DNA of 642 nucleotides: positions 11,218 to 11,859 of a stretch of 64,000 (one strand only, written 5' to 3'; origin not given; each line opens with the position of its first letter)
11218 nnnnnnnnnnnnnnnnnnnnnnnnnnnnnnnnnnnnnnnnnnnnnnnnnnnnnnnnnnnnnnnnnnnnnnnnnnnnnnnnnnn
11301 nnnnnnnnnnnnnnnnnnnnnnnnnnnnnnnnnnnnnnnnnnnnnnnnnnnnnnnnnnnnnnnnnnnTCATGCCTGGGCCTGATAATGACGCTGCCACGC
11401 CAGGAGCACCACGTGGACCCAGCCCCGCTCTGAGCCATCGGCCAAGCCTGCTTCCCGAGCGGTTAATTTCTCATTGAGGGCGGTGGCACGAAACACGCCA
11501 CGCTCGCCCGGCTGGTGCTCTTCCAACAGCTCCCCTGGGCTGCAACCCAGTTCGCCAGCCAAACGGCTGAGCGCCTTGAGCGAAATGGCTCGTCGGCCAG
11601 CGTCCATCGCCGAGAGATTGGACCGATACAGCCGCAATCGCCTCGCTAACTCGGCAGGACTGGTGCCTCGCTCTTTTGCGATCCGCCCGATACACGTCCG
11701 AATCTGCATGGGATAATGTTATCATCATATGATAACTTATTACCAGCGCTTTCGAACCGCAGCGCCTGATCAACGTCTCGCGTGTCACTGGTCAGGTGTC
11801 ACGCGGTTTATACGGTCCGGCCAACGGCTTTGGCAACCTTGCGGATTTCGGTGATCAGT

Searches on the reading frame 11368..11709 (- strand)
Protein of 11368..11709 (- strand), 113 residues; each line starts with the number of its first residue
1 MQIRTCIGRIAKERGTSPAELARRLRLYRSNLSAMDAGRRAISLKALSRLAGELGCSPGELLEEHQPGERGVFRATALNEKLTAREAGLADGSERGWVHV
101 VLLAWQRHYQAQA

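Call 3: search_protein_families(library=pfam, proteins=[window:11368-11709:-], max_evalue=1)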
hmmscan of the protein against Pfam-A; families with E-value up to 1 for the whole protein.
window:11368-11709:- (113 aa): 12 families
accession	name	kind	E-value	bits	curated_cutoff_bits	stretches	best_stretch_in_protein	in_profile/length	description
PF13443.12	HTH_26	-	4.4e-09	36.9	22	1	9-63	4-59/63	Cro/C1-type HTH DNA-binding domain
PF01381.28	HTH_3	-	3.1e-06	27.5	23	1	10-61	4-55/55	Helix-turn-helix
PF24410.1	wHTH-HSP90_Na-assoc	-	0.00046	20.9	23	1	9-28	34-53/55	wHTH-Hsp90_Na associated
PF20432.4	Xre-like-HTH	-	0.00089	19.9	25.8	1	37-63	5-31/63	Antitoxin Xre-like helix-turn-helix domain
PF13560.12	HTH_31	-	0.00098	19.8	27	1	12-62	11-61/64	Helix-turn-helix domain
PF06527.16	TniQ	-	0.0099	17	27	1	6-87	15-91/142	TniQ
PF13744.12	HTH_37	-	0.022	15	27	1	7-56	23-73/80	Helix-turn-helix domain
PF12802.13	MarR_2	-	0.024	15.2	27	1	9-34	13-39/61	MarR family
PF12833.13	HTH_18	-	0.028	15.1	33.6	0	4-29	10-35/80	Helix-turn-helix domain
PF12840.13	HTH_20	-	0.092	13.2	27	0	10-33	13-36/51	Helix-turn-helix domain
PF14338.12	Mrr_N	-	0.13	12.9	29.5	1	27-98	4-75/87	Mrr N-terminal domain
PF12844.13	HTH_19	-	0.16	12.3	30.2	1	12-62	9-59/64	Helix-turn-helix domain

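Call 4: search_protein_families(library=padloc, proteins=[window:11368-11709:-], max_evalue=1)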
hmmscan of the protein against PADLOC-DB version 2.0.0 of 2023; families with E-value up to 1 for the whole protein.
window:11368-11709:- (113 aa): 10 families
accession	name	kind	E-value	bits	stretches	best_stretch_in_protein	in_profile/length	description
PDLC03665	Control_protein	-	6.7e-07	27.5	1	14-65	21-72/77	control protein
PDLC02926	HTH_VI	-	0.0002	19.6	1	9-55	8-54/92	-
PDLC04142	capH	-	0.0028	16.7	1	12-74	16-78/103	capH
PDLC04760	PDC-M64C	-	0.0087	14.4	1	1-57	25-81/93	-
PDLC04758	PDC-M64B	-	0.0091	14.4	1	2-55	30-83/123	-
PDLC03949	RmrA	-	0.014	12.3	1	12-90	12-92/363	-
PDLC03956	RmrA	-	0.018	12.1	1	14-77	21-84/399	-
PDLC04775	PDC-M69A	-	0.019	13.4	1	7-66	12-71/113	-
PDLC03664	Control_protein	-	0.029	12.8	1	14-62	25-73/74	control protein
PDLC03951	RmrA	-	0.035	11.1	1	12-78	18-86/400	-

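Call 5: search_protein_families(library=ncbifam, proteins=[window:11368-11709:-], max_evalue=1)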
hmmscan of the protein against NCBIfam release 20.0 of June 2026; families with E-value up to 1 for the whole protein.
window:11368-11709:- (113 aa): 5 families
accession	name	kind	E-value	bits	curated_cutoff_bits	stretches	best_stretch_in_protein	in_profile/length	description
NF010465.0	PRK13890.1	equivalog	0.0018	18.4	96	1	5-65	8-68/121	conjugal transfer protein TrbA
TIGR02607.1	antidote_HigA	equivalog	0.032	14.1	47.7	1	15-62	20-67/81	HigA family addiction module antitoxin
NF006015.0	PRK08154.1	subfamily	0.039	13.1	204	1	11-71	39-99/314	anaerobic benzoate catabolism transcriptional regulator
NF041951.1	phage_RstR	subfamily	0.056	13.7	80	1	1-67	1-67/108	RstR family transcriptional repressor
NF047948.1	male_kill_WMK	equivalog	0.11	11.9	300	1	14-67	174-227/300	WO male-killing family protein Wmk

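Call 39: search_protein_families(library=phrogs, proteins=[window:11368-11709:-], max_evalue=0.1)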
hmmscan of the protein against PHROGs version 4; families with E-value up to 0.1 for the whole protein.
window:11368-11709:- (113 aa): 10 families
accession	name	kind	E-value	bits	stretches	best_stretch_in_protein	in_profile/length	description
phrog_2439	-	transcription regulation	2.3e-05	24.4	1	6-81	11-88/367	transcriptional regulator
phrog_4583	-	transcription regulation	4.4e-05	24.4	1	4-66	12-74/81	transcriptional repressor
phrog_4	-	transcription regulation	0.00012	22.2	1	9-67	140-197/400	transcriptional repressor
phrog_8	-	transcription regulation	0.00013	22.6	1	9-70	166-224/346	transcriptional regulator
phrog_5333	-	unknown function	0.0016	19.6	0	45-64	14-33/64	-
phrog_7241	-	transcription regulation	0.0027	18.8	1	12-62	71-121/122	transcriptional regulator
phrog_2967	-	transcription regulation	0.0033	18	1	7-80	15-88/225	transcriptional regulator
phrog_638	-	transcription regulation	0.0084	17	1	17-62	19-64/145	transcriptional regulator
phrog_1373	-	transcription regulation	0.021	15.8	1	11-57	72-118/166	transcriptional regulator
phrog_12832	-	unknown function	0.093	13.8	0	9-23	35-49/61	-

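Call 54: list_cluster_members(proteins=[P0001, P0045, P0165, window:11368-11709:-])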
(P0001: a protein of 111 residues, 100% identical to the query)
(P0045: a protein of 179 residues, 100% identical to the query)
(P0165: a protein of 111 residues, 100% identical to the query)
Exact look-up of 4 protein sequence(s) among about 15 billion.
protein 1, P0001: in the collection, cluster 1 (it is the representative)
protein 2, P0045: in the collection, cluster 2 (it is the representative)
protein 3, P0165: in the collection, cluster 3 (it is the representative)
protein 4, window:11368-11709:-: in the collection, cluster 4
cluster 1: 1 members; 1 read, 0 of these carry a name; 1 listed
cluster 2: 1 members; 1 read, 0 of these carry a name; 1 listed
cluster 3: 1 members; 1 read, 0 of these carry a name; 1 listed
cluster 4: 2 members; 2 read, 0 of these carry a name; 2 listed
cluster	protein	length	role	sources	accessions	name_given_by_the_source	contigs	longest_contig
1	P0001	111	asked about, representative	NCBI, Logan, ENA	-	-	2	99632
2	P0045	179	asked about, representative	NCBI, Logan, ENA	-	-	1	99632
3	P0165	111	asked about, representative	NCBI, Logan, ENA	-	-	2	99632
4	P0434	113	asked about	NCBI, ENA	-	-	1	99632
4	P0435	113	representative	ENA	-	-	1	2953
